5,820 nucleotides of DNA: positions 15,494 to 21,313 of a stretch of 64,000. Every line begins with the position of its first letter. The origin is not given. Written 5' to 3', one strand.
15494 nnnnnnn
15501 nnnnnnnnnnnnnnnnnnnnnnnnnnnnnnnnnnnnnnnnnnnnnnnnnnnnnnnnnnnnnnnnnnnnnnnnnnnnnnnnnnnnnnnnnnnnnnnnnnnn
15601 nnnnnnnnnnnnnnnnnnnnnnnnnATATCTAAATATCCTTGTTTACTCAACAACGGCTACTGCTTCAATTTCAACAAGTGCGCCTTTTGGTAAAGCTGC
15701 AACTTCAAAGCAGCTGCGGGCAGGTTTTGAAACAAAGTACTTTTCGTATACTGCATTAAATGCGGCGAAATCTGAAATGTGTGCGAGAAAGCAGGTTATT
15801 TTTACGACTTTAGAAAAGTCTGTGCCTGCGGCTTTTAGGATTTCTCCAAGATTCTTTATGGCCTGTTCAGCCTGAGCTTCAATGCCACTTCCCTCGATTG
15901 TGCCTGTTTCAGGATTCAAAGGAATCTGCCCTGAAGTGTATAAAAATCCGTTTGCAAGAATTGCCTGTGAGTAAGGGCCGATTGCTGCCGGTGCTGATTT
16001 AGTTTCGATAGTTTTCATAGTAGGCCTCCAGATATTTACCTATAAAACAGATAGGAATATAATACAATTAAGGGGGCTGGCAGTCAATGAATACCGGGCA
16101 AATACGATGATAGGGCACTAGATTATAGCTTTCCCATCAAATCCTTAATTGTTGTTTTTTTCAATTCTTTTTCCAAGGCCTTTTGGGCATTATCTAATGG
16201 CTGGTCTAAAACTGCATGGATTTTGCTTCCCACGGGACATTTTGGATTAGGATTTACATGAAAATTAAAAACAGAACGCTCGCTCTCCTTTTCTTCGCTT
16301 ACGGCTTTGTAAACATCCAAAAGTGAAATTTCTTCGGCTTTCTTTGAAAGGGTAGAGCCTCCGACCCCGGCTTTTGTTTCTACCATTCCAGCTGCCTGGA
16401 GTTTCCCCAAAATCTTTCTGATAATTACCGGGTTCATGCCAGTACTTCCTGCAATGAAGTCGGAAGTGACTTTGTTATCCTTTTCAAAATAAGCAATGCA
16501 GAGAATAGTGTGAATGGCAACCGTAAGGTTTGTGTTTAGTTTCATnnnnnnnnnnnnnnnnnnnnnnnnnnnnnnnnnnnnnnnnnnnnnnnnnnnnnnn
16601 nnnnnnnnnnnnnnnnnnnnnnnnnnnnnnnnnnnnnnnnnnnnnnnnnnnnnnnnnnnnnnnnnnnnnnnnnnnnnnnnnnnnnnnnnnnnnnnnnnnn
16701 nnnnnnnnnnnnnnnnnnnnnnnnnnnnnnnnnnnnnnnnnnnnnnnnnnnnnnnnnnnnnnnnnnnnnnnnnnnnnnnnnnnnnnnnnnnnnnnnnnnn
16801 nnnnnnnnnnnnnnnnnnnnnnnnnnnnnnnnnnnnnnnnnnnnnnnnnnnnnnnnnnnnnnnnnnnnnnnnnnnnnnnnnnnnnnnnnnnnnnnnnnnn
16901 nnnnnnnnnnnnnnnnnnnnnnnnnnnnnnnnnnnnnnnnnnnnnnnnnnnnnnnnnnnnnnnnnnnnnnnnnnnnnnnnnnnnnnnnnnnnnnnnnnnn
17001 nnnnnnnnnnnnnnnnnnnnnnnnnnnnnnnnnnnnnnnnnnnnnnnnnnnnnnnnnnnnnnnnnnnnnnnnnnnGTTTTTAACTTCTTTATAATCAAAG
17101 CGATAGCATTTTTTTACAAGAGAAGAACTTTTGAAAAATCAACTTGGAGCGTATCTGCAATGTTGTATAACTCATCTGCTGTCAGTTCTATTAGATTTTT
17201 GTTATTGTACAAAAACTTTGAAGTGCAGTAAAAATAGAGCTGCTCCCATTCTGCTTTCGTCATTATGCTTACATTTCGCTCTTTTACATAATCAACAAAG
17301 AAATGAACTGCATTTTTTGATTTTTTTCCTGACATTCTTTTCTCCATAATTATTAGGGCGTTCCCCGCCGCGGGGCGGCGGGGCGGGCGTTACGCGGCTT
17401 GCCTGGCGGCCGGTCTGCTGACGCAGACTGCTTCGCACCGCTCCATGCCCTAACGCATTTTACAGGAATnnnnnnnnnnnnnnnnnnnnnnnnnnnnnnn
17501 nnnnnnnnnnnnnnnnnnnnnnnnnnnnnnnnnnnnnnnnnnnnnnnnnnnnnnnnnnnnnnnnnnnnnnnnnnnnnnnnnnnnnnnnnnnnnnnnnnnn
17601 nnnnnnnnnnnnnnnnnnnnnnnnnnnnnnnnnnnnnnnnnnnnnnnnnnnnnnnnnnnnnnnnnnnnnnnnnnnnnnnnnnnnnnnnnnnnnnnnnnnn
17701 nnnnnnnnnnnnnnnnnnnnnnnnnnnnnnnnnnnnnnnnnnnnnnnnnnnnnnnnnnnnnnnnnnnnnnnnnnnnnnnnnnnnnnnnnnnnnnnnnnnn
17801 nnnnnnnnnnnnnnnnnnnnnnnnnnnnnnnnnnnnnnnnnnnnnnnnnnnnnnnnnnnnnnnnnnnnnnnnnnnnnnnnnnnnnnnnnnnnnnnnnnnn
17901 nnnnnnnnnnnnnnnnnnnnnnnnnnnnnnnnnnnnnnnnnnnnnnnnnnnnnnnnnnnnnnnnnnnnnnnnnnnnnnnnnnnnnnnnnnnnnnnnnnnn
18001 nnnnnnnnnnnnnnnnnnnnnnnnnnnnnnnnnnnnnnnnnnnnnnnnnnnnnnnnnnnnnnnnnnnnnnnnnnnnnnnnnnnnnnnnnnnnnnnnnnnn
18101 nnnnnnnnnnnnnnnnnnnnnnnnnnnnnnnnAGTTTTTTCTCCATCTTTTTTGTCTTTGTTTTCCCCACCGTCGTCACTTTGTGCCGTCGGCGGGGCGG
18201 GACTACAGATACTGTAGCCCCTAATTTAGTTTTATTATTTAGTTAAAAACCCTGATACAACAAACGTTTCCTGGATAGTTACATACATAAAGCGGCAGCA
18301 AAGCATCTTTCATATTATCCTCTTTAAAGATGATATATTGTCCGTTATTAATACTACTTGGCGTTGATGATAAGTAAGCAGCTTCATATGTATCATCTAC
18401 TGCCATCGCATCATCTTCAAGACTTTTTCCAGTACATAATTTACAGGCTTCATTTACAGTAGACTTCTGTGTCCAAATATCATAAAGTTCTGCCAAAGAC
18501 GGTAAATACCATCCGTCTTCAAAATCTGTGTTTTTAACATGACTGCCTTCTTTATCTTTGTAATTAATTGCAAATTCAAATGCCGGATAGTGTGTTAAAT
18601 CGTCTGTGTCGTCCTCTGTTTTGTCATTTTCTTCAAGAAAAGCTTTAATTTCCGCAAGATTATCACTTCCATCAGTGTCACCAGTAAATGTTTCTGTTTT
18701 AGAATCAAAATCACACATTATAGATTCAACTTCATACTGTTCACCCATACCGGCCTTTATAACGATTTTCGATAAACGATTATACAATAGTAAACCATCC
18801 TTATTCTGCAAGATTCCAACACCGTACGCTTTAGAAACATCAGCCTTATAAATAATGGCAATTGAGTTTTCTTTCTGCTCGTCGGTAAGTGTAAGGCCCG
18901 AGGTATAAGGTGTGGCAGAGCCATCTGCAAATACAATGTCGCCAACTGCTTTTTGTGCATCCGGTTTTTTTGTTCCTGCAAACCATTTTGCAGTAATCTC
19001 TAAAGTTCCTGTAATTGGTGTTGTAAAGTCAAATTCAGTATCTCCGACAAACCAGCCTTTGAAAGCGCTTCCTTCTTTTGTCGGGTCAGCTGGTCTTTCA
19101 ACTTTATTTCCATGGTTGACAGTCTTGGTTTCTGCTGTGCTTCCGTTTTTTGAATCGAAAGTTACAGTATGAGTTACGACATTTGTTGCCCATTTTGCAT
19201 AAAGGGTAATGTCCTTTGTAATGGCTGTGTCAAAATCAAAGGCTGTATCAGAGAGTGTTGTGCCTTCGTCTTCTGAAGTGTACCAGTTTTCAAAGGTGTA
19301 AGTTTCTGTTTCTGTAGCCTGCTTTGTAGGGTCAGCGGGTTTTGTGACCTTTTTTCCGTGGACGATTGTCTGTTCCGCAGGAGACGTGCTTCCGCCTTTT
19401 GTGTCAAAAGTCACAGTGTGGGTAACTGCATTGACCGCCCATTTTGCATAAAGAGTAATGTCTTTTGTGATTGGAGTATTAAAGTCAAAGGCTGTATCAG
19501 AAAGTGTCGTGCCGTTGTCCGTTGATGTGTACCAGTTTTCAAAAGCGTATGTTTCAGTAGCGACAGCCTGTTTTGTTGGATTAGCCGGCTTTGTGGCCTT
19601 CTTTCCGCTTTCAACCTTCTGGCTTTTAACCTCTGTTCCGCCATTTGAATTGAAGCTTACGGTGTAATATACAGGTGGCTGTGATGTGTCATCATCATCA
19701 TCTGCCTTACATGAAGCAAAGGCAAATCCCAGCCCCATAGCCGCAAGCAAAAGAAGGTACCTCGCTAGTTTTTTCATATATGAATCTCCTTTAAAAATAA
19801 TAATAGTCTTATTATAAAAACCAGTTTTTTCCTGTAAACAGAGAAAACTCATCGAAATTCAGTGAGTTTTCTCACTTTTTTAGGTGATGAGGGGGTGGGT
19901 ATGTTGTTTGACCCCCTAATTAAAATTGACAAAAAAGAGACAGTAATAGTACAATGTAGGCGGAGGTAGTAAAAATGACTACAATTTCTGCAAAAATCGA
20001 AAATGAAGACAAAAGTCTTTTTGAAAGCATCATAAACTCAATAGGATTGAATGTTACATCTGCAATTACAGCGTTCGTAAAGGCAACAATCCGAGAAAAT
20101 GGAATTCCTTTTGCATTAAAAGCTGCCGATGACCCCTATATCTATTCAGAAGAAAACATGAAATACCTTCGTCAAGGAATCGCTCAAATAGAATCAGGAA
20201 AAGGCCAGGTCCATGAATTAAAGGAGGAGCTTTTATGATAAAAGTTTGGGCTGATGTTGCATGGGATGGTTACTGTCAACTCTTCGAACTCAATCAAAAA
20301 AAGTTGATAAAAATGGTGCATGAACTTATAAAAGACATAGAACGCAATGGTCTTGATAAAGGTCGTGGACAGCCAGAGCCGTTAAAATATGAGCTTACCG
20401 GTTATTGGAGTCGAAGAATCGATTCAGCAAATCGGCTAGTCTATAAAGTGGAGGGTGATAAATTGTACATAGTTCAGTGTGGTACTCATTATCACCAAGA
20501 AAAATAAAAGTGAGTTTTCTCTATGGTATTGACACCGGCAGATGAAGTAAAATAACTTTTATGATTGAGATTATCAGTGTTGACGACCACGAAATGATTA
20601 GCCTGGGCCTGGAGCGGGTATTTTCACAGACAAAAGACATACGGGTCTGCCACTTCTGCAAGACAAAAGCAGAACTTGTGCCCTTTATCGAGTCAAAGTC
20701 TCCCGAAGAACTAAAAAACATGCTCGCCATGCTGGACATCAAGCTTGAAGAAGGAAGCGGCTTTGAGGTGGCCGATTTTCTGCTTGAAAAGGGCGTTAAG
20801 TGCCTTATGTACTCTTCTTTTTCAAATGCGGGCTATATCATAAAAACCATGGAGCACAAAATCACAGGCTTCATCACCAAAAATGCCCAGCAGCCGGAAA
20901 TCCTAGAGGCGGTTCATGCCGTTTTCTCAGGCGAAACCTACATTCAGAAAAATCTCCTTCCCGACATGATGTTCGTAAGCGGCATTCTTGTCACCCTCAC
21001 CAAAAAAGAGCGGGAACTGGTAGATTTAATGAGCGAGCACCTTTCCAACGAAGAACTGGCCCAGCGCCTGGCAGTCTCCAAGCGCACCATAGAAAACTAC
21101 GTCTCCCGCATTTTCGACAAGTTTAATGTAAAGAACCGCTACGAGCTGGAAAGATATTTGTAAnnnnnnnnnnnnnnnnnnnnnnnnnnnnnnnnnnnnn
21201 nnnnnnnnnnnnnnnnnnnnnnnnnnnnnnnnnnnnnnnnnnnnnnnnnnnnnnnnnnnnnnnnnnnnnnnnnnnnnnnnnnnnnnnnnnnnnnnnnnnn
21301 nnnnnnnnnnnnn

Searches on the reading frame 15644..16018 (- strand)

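Call 42: search_protein_families(library=pfam, proteins=[window:15644-16018:-], max_evalue=0.001)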
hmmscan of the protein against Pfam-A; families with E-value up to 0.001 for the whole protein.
window:15644-16018:- (124 aa): 1 family
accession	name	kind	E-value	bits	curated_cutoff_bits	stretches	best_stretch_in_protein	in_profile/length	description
PF01042.26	Ribonuc_L-PSP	-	5.2e-43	146.3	27.3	1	6-123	1-121/121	Endoribonuclease L-PSP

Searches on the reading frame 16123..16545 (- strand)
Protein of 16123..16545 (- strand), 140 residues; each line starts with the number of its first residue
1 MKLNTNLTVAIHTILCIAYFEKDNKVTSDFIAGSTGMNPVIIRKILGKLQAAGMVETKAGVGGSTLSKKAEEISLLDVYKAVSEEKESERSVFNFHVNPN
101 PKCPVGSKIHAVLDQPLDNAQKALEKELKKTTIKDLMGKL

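Call 43: search_protein_families(library=pfam, proteins=[window:16123-16545:-], max_evalue=0.001)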
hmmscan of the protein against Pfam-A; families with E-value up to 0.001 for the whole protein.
window:16123-16545:- (140 aa): 1 family
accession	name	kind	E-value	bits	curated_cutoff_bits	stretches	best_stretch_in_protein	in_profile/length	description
PF02082.26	Rrf2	-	1.7e-31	109.6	30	1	3-137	1-130/132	Iron-dependent Transcriptional regulator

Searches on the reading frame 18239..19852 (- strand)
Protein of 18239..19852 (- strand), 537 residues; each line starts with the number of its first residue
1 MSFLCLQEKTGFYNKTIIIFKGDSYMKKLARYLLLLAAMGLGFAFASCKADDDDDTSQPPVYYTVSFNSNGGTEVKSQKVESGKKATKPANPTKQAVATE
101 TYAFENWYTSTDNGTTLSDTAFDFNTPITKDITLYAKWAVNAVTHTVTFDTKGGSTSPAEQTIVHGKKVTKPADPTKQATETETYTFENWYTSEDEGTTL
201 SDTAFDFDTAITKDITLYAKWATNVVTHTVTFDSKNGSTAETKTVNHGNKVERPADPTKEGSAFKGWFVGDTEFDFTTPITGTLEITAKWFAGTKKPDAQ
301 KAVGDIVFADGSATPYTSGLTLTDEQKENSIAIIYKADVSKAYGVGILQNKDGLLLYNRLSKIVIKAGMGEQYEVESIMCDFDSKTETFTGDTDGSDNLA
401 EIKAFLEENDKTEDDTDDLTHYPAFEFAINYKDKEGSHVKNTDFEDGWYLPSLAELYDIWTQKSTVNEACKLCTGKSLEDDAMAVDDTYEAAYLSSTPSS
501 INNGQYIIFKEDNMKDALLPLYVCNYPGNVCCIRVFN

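Call 9: search_protein_families(library=pfam, proteins=[window:18239-19852:-], max_evalue=0.001)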
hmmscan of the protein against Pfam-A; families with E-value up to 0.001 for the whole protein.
window:18239-19852:- (537 aa): 1 family
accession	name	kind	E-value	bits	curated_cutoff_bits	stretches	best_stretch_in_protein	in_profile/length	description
PF09479.16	Flg_new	-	3.9e-40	136.2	27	3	63-137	1-65/65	Listeria-Bacteroides repeat domain (List_Bact_rpt)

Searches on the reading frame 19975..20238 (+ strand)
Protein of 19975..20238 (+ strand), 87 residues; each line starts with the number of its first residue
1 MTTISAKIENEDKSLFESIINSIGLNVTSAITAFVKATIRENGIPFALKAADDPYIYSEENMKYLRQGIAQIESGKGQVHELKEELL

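Call 9: search_protein_families(library=pfam, proteins=[window:19975-20238:+], max_evalue=0.001)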
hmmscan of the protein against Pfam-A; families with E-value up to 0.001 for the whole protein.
window:19975-20238:+ (87 aa): 1 family
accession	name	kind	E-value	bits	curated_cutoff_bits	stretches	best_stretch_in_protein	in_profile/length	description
PF04221.18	RelB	-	8.5e-06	26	22.4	1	1-53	1-53/82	RelB antitoxin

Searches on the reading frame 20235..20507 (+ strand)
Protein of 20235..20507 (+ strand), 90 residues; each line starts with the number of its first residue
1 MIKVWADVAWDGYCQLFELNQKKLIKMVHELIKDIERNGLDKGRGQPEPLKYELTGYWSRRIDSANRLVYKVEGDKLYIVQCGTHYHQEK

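Call 9: search_protein_families(library=pfam, proteins=[window:20235-20507:+], max_evalue=0.001)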
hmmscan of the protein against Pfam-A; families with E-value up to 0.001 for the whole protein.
window:20235-20507:+ (90 aa): 1 family
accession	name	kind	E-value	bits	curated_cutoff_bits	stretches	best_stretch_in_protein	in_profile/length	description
PF06769.20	YoeB_toxin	-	1.2e-25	89.7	27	1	5-86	1-80/80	YoeB-like toxin of bacterial type II toxin-antitoxin system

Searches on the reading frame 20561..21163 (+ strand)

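Call 9: search_protein_families(library=pfam, proteins=[window:20561-21163:+], max_evalue=0.001)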
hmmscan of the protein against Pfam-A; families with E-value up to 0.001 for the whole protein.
window:20561-21163:+ (200 aa): 4 families
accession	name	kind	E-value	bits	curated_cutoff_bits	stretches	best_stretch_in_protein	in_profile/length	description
PF00196.25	GerE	-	4.6e-13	49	23.5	1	145-198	2-55/57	Bacterial regulatory proteins, luxR family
PF00072.30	Response_reg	-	3.5e-10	40.5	30.2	1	4-118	1-110/111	Response regulator receiver domain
PF08281.18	Sigma70_r4_2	-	2.3e-05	24.4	25.7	1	143-184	8-50/54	Sigma-70, region 4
PF08279.18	HTH_11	-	5.4e-05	23.4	25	1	159-184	14-39/55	HTH domain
